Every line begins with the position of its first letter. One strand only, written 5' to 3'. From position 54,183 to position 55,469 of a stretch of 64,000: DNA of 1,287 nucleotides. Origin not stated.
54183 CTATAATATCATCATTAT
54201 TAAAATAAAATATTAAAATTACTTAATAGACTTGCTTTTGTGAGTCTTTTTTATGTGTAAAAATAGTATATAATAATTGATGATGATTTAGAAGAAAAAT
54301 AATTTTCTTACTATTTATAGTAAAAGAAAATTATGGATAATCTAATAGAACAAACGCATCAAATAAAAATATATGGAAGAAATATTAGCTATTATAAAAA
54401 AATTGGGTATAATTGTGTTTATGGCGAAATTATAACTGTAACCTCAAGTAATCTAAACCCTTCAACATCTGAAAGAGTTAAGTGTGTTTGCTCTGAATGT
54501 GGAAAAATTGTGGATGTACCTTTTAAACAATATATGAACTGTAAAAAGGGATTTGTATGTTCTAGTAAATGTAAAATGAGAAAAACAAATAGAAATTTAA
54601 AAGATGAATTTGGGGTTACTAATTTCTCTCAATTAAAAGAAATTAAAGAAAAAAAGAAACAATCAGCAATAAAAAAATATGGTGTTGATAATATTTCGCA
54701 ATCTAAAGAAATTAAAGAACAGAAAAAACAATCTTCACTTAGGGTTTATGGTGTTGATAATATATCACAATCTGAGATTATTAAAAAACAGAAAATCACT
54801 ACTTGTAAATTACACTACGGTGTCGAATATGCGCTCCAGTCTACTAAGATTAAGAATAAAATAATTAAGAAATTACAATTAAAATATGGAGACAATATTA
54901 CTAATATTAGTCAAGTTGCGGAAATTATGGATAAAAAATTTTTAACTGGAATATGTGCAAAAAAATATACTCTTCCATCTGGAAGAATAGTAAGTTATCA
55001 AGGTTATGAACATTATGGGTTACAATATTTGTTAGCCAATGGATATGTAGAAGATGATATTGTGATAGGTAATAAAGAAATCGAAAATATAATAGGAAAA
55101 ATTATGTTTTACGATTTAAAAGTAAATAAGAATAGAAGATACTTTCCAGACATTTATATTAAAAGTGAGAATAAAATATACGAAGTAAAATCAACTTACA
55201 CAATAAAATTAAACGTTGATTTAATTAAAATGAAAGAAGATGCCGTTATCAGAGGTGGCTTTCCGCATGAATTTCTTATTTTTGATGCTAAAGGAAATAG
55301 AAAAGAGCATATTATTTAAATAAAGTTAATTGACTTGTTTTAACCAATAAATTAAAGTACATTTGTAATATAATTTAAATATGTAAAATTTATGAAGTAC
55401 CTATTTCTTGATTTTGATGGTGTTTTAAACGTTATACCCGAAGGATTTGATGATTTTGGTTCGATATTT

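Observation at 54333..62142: Two free-standing repeat-armed PD-(D/E)xK nucleases, one with an RHH gene overlapping its start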

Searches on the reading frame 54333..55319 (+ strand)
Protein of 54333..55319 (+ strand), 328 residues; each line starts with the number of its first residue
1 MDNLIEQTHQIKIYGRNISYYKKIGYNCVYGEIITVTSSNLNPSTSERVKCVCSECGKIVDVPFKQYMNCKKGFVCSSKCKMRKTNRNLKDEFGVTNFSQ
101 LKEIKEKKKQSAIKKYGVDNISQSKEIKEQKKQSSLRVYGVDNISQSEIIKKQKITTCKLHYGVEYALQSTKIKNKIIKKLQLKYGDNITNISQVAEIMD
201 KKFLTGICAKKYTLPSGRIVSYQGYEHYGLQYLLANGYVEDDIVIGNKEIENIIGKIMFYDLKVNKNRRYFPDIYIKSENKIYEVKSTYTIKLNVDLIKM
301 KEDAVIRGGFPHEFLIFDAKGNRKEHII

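Call 3: search_protein_families(library=pfam, proteins=[window:54333-55319:+], max_evalue=1)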
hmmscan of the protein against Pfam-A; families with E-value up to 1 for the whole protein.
window:54333-55319:+ (328 aa): 3 families
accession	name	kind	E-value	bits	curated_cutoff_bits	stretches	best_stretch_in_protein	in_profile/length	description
PF24308.1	DUF7487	-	3.8e-39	135.3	27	1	85-308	3-218/220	Family of unknown function (DUF7487)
PF23477.1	zf_Tbcl_2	-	0.005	16.9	27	1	47-65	2-20/37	Probable treble clef zinc finger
PF08722.17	Tn7_TnsA-like_N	-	0.045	14.8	26.5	1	260-292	16-55/85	TnsA-like endonuclease N terminal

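Call 4: search_protein_families(library=phrogs, proteins=[window:54333-55319:+], max_evalue=0.01)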
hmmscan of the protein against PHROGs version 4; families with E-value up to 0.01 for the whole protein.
window:54333-55319:+ (328 aa): 4 families
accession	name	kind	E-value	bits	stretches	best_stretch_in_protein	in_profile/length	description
phrog_3339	-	DNA, RNA and nucleotide metabolism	1.5e-12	48.4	1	46-222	69-236/536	homing endonuclease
phrog_12131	-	DNA, RNA and nucleotide metabolism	4.1e-11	43.5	2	48-152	73-176/313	homing endonuclease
phrog_5104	-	unknown function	6.9e-06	26.8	1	4-142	2-129/228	-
phrog_218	-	connector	0.0044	18.1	1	257-295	53-95/148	head closure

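Call 5: search_protein_families(library=ncbifam, proteins=[window:54333-55319:+], max_evalue=1)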
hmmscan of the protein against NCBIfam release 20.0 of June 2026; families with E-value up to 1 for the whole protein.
window:54333-55319:+ (328 aa): 4 families
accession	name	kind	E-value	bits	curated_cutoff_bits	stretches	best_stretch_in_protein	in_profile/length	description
TIGR04272.1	cxxc_cxxc_Mbark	domain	0.0021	17.8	36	1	48-65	3-20/37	CxxC-x17-CxxC domain-containing protein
NF008128.0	PRK10876.1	equivalog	0.047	11.3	1697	1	78-130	886-938/1181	exodeoxyribonuclease V subunit beta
TIGR00285.1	TIGR00285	equivalog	0.061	13.4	88.25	1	185-225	34-74/87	DNA-binding protein Alba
NF040902.1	NuoF_pre_CCxxC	domain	0.43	10.5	45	1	51-83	8-42/53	CCxxC motif-containing NuoF prefix domain-containing protein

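Call 8: search_dna_similar(query=window:54333-55319:+, collection=phages, mode=protein, max_rows=30)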
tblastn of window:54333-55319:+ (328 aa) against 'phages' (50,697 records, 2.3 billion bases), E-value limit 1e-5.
Records with a match: 4; places in all: 5; records where one place covers at least 80% of the query: 3.
Best place of each record, by identity: <60% 4.
By first word of the organism name: Vibrio 3; uncultured 1.
By host as written in the record: Vibrio alginolyticus CECT 521 2; - 1; Vibrio alginolyticus NBRC 15630 = ATCC 17749 1.
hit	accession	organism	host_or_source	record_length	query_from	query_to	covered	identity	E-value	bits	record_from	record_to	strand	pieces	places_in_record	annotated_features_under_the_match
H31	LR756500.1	uncultured phage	metagenomic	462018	52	317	81%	41.4%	2e-32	133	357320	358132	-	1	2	record has no annotation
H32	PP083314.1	Vibrio phage VB_VaC_SRILMA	Vibrio alginolyticus CECT 521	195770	47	310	80%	35.1%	3e-14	79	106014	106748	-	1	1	endonuclease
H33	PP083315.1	Vibrio phage VB_VaC_TDDLMA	Vibrio alginolyticus CECT 521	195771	47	310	80%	35.1%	3e-14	79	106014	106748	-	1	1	endonuclease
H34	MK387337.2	Vibrio phage Va1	Vibrio alginolyticus NBRC 15630 = ATCC ...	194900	205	310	32%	42.5%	3e-10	67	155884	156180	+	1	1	HJR family nuclease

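Call 14: search_solved_structures(query=window:54333-55319:+, max_evalue=10, show_alignments=2)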
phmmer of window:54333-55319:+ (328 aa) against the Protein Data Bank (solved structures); distinct sequences matched with E-value up to 10: 2.
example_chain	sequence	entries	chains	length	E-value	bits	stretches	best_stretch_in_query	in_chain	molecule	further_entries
5h81_A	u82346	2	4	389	0.97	11.9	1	106-135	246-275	heteroyohimbine synthase THAS2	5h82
8qae_A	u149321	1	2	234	2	10.9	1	118-201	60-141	sc-apCC-6-SLLA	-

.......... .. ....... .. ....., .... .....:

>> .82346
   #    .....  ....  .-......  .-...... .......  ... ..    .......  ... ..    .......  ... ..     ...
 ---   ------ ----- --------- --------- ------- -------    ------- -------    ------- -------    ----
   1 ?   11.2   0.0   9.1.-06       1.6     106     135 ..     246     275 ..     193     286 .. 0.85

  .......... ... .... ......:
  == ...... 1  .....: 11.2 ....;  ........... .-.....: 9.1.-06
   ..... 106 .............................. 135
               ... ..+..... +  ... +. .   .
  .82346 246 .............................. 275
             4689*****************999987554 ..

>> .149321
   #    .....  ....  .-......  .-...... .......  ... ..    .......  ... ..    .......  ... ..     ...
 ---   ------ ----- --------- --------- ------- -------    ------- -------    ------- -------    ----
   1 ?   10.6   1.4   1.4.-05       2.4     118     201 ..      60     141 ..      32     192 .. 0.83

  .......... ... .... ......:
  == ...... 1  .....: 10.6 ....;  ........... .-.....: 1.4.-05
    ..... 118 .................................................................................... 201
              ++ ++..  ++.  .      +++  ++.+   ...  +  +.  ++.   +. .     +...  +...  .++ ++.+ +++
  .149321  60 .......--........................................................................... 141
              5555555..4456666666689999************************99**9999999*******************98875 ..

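Call 18: find_encoding_contigs(protein=window:54333-55319:+, flank=10000, max_places=10)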
Protein window:54333-55319:+ (328 aa): 23 contigs read that carry it; 6 places shown.
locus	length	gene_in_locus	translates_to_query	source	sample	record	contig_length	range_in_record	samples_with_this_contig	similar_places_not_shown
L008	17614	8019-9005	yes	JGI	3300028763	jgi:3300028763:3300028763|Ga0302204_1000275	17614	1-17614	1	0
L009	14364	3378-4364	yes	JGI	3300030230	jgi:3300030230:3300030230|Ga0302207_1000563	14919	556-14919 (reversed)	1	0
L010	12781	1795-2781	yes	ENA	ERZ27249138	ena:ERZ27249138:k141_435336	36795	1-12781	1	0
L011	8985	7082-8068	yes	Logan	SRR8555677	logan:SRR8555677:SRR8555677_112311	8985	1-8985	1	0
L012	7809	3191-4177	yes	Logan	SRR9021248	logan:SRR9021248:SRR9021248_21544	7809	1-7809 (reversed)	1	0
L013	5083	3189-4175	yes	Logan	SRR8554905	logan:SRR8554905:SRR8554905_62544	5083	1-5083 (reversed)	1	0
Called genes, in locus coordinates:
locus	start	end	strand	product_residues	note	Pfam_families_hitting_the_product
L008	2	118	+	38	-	?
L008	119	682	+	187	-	-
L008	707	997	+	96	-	-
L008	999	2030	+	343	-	PF09414:RNA_ligase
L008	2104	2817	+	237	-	-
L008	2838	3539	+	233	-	PF05013:FGase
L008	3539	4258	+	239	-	PF00149:Metallophos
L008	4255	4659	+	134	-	-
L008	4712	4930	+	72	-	-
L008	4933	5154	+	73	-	-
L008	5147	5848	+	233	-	PF00149:Metallophos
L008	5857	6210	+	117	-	-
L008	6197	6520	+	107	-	-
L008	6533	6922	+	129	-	-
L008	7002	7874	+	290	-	-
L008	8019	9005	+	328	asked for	PF24308:DUF7487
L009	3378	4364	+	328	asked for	PF24308:DUF7487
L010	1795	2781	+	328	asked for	PF24308:DUF7487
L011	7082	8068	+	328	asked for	PF24308:DUF7487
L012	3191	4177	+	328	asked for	PF24308:DUF7487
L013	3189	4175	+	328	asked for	PF24308:DUF7487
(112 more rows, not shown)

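Call 30: find_homologous_proteins(query=window:54333-55319:+, max_evalue=0.001)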
Query window:54333-55319:+ (328 aa): 510 proteins with E <= 0.001 among 2572 candidates; the best 120 are listed.
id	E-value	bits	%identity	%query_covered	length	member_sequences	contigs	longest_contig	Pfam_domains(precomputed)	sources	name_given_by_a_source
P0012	5.1e-193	658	100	93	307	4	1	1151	PF24308.2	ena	-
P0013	7.8e-119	415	61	98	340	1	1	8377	PF24308.2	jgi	jgi:hypothetical protein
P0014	1.0e-117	411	60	99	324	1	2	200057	PF24308.2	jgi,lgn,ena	-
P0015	2.4e-113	397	57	98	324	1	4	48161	PF24308.2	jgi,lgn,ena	jgi:hypothetical protein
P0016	9.0e-111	388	58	98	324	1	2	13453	PF24308.2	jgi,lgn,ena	jgi:hypothetical protein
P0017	2.6e-109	383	57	98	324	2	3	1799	PF24308.2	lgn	-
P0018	6.0e-109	382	58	98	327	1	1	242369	PF24308.2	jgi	jgi:hypothetical protein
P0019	2.8e-108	380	56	99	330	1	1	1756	PF24308.2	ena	-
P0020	1.2e-107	378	59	98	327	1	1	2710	PF24308.2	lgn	-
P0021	2.4e-104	367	55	98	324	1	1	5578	PF24308.2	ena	-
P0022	1.4e-102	361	53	99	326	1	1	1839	PF24308.2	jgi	-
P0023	7.5e-97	342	54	98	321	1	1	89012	PF24308.2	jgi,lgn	jgi:hypothetical protein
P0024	2.0e-96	341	54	98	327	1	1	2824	PF24308.2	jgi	jgi:hypothetical protein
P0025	1.0e-88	316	49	97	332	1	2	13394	PF24308.2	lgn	-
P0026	8.7e-87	309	51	97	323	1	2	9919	PF24308.2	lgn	-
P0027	2.2e-76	275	55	75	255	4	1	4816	PF24308.2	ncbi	-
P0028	1.4e-69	253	42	98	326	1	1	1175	PF24308.2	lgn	-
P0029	2.2e-67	246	62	57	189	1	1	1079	PF24308.2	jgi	jgi:hypothetical protein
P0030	1.2e-61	227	45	74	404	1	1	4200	PF24308.2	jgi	jgi:hypothetical protein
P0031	2.9e-50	189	34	73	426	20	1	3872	PF24308.2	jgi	-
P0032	4.2e-49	186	36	69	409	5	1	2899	PF24308.2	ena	-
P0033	4.9e-49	185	41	75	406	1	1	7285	PF24308.2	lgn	-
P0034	1.6e-48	184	34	83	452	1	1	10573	PF24308.2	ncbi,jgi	jgi:hypothetical protein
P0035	9.5e-48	181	36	70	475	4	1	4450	PF24308.2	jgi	-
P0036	1.1e-46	178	33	80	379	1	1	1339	PF24308.2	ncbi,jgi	jgi:hypothetical protein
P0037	3.1e-46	176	38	71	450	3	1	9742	PF24308.2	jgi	-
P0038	4.1e-46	176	45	63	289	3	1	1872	PF24308.2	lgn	-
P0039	6.0e-46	175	34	75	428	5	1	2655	PF24308.2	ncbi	-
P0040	1.4e-45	174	39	70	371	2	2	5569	PF24308.2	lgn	-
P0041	1.7e-45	174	37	74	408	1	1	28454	PF24308.2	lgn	-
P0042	3.3e-45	173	40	71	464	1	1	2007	PF24308.2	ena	-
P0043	4.2e-45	172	40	75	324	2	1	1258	PF24308.2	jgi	jgi:hypothetical protein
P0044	7.8e-45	172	38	75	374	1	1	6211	PF24308.2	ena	-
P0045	1.1e-44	171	36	71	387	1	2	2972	PF24308.2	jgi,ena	jgi:hypothetical protein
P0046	3.4e-44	169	36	79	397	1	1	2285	PF24308.2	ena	-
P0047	1.9e-43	167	42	70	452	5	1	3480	PF24308.2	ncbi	-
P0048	3.5e-43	166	39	70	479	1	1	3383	PF24308.2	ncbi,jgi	jgi:hypothetical protein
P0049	5.5e-43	166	38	70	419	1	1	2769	PF24308.2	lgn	-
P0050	6.3e-43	165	38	69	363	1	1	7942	PF24308.2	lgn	-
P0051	8.4e-43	165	37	76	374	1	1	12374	PF24308.2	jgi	jgi:hypothetical protein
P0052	1.9e-42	164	36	75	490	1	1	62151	PF05265.21,PF24308.2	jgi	jgi:hypothetical protein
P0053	2.9e-42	163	41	70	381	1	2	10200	PF24308.2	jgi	jgi:hypothetical protein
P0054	3.9e-42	163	37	71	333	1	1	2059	PF24308.2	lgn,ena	-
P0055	5.5e-42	162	39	71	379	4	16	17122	PF24308.2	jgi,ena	-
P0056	6.3e-42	162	32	72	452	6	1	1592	PF24308.2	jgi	jgi:hypothetical protein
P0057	1.2e-41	161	36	72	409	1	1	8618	PF24308.2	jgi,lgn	-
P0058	2.0e-41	160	38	72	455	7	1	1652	PF24308.2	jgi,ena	jgi:hypothetical protein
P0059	2.4e-41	160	39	72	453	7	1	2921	PF24308.2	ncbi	-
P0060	3.1e-41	160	37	71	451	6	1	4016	PF24308.2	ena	-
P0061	3.5e-41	160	44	71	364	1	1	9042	PF24308.2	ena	-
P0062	5.0e-41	159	39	71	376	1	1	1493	PF24308.2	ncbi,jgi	jgi:hypothetical protein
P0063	5.4e-41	159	37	73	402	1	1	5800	PF24308.2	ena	-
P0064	7.5e-41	158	36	67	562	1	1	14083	PF24308.2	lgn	-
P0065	8.9e-41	158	38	75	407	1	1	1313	PF24308.2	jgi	jgi:hypothetical protein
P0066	1.1e-40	158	36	75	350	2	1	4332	PF24308.2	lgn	-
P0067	1.6e-40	157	38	74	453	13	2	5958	PF24308.2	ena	-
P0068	1.8e-40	157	33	88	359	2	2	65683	PF24308.2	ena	-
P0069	2.7e-40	157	39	73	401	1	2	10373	PF24308.2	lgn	-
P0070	1.3e-39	154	36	65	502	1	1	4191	PF24308.2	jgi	jgi:hypothetical protein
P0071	7.5e-39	152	38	63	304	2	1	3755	PF24308.2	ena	-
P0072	1.7e-38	151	37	73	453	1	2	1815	PF24308.2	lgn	-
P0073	4.9e-38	149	39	70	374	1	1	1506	PF24308.2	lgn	-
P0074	1.2e-37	148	36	73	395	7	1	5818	PF24308.2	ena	-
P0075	1.2e-37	148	36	72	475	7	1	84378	PF24308.2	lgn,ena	-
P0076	2.6e-37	147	35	72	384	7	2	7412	PF24308.2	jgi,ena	-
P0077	8.6e-37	145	40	66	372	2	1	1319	PF24308.2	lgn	-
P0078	1.1e-36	145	40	83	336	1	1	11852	PF24308.2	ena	-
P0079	1.9e-36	144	37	70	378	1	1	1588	PF24308.2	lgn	-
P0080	1.4e-35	141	34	70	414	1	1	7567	PF24308.2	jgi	jgi:hypothetical protein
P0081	2.3e-35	140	32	73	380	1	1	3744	PF24308.2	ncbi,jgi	jgi:hypothetical protein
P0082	9.3e-35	138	31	82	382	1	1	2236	PF24308.2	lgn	-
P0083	1.1e-34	138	40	67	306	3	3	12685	PF24308.2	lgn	-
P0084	2.2e-34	137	36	89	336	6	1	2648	PF24308.2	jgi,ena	-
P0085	3.0e-34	137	40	67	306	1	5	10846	PF24308.2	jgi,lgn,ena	-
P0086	3.1e-34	137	38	77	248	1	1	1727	PF24308.2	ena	-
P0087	5.5e-34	136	36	77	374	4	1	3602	PF24308.2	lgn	-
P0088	5.5e-34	136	37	70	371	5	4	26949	PF24308.2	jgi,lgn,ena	-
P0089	1.5e-33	134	37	70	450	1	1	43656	PF24308.2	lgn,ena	-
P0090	2.1e-33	134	40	77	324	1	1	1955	PF24308.2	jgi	jgi:hypothetical protein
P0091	2.9e-33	134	38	69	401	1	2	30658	PF24308.2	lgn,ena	-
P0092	3.2e-33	133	34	86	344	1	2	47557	PF24308.2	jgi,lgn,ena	jgi:predicted nucleic acid-binding Zn ribbon protein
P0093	1.0e-32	132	37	56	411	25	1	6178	PF04480.19,PF18741.8,PF24308.2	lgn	-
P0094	1.7e-32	131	35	83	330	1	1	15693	PF24308.2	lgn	-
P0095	2.4e-32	131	35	69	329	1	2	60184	PF24308.2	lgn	-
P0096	2.7e-32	130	34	84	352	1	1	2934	PF24308.2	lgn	-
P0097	2.9e-32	130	35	73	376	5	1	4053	PF24308.2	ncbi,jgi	jgi:hypothetical protein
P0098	3.1e-32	130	36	72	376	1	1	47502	PF24308.2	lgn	-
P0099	3.3e-32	130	36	72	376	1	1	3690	PF24308.2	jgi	jgi:hypothetical protein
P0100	3.3e-32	130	36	72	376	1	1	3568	PF24308.2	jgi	jgi:hypothetical protein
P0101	4.1e-32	130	50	35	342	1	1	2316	PF24308.2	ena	-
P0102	5.3e-32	129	36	83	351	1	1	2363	PF24308.2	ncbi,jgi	jgi:hypothetical protein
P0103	7.3e-32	129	39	63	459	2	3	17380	PF24308.2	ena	-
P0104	9.5e-32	129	36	89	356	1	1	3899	PF24308.2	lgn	-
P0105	1.0e-31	129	31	83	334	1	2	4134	PF05265.21,PF24308.2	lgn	-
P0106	1.1e-31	128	34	80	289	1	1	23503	PF24308.2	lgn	-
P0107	1.3e-31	128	37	73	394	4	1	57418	PF24308.2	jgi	jgi:hypothetical protein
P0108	1.6e-31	128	36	76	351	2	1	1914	PF24308.2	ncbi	-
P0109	2.3e-31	127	38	71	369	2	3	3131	PF24308.2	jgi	-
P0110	2.7e-31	127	38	76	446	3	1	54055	PF24308.2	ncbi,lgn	-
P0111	3.0e-31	127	37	63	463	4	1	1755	PF24308.2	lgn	-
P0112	3.4e-31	127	36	70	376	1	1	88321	PF24308.2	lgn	-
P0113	3.4e-31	127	34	74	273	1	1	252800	PF24308.2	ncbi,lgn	-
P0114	3.5e-31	127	37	69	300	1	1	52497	PF24308.2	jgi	jgi:ribosomal protein L20A (L18A)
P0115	5.2e-31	126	36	84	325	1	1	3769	PF24308.2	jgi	-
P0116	6.2e-31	126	36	77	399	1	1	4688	PF24308.2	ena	-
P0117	6.8e-31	126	36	83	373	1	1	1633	PF24308.2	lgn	-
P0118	1.2e-30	125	38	73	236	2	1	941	PF24308.2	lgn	-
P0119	2.9e-30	124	33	76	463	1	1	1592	PF24308.2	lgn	-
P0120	4.5e-30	123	35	72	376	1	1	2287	PF24308.2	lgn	-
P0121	5.7e-30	123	35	79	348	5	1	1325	PF24308.2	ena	-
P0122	7.6e-30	122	35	71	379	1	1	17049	PF24308.2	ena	-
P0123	7.7e-30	122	36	69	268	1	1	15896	PF24308.2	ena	-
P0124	2.1e-29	121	38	67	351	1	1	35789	PF24308.2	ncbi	-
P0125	2.2e-29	121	34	83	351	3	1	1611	PF24308.2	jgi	-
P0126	3.0e-29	120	35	70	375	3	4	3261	PF24308.2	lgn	-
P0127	3.4e-29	120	34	64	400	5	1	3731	PF24308.2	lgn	-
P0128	3.6e-29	120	37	84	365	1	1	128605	PF24308.2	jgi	jgi:hypothetical protein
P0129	4.7e-29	120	36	76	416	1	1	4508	PF24308.2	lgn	-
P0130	5.7e-29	119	38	75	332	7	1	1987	PF24308.2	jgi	-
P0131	6.4e-29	119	38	84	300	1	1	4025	PF24308.2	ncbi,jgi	jgi:hypothetical protein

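Call 38: find_encoding_contigs(protein=P0014, flank=4000, max_places=2)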
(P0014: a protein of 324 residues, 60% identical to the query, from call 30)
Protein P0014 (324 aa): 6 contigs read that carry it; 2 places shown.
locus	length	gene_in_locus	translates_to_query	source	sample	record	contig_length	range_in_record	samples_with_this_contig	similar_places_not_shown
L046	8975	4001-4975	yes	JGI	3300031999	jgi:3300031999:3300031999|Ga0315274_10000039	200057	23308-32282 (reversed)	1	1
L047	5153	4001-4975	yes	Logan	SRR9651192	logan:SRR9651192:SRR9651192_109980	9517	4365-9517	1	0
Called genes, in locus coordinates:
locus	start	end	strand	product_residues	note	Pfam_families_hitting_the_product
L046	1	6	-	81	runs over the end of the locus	-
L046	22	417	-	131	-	PF18143:HAD_SAK_2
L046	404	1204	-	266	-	PF03235:GmrSD_N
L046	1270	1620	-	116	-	PF00085:Thioredoxin, PF13098:Thioredoxin_2 (weak), PF13905:Thioredoxin_8 (faint)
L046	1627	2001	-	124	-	-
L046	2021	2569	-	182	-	PF16473:Rv2179c-like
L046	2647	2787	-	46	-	-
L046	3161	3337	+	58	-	-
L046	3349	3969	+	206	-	-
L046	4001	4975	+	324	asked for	PF24308:DUF7487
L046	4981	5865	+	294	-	-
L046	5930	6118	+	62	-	-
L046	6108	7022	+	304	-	-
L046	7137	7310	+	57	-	-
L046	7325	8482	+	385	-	PF00709:Adenylsucc_synt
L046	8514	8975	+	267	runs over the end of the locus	PF14243:R2K_3, PF18299:R2K_2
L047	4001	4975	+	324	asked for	PF24308:DUF7487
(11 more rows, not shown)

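Call 39: find_encoding_contigs(protein=P0018, flank=4000, max_places=2)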
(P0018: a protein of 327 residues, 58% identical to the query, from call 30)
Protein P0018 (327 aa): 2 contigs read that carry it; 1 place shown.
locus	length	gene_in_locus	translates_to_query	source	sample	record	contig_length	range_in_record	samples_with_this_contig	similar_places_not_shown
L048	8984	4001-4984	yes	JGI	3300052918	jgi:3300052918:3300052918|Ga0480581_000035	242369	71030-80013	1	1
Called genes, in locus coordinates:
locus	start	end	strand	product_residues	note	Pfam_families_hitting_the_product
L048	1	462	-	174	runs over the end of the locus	-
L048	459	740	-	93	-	-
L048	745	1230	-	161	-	PF18143:HAD_SAK_2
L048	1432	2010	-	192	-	-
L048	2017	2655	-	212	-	PF07460:NUMOD3 (weak)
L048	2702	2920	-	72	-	-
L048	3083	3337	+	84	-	-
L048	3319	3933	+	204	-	PF18143:HAD_SAK_2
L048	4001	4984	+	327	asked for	PF24308:DUF7487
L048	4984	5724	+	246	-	PF14243:R2K_3, PF18299:R2K_2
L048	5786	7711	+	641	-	PF01653:DNA_ligase_aden, PF03120:OB_DNA_ligase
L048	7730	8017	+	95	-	-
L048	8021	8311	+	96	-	-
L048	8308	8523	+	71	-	-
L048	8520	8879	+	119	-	-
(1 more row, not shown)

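Call 40: find_encoding_contigs(protein=P0023, flank=4000, max_places=2)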
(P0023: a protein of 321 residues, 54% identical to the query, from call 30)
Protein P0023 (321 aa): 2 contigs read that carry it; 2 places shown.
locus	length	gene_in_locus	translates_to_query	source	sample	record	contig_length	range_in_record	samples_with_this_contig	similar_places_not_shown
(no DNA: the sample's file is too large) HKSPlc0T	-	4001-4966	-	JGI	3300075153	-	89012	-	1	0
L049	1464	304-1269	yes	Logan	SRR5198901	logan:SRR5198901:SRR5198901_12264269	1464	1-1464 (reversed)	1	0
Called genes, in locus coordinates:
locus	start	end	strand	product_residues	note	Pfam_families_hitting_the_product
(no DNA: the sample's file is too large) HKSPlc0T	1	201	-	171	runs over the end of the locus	PF18143:HAD_SAK_2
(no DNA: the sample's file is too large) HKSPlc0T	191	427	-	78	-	-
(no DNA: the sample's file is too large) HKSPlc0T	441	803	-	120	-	-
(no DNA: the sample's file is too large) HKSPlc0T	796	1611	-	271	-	PF03235:GmrSD_N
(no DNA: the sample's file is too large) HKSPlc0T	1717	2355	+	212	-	-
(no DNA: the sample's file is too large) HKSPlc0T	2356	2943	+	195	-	PF16473:Rv2179c-like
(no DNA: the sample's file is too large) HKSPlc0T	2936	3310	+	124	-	-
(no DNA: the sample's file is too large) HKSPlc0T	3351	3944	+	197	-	PF18143:HAD_SAK_2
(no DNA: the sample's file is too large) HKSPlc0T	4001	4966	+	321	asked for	PF24308:DUF7487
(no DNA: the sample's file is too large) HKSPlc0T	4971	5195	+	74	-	-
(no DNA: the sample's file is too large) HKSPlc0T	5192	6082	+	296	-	-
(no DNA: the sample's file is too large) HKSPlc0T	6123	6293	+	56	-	-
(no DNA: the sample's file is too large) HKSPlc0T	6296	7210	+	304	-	-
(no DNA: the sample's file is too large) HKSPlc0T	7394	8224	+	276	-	PF01541:GIY-YIG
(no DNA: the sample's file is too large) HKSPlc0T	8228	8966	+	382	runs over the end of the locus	PF00709:Adenylsucc_synt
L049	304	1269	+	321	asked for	PF24308:DUF7487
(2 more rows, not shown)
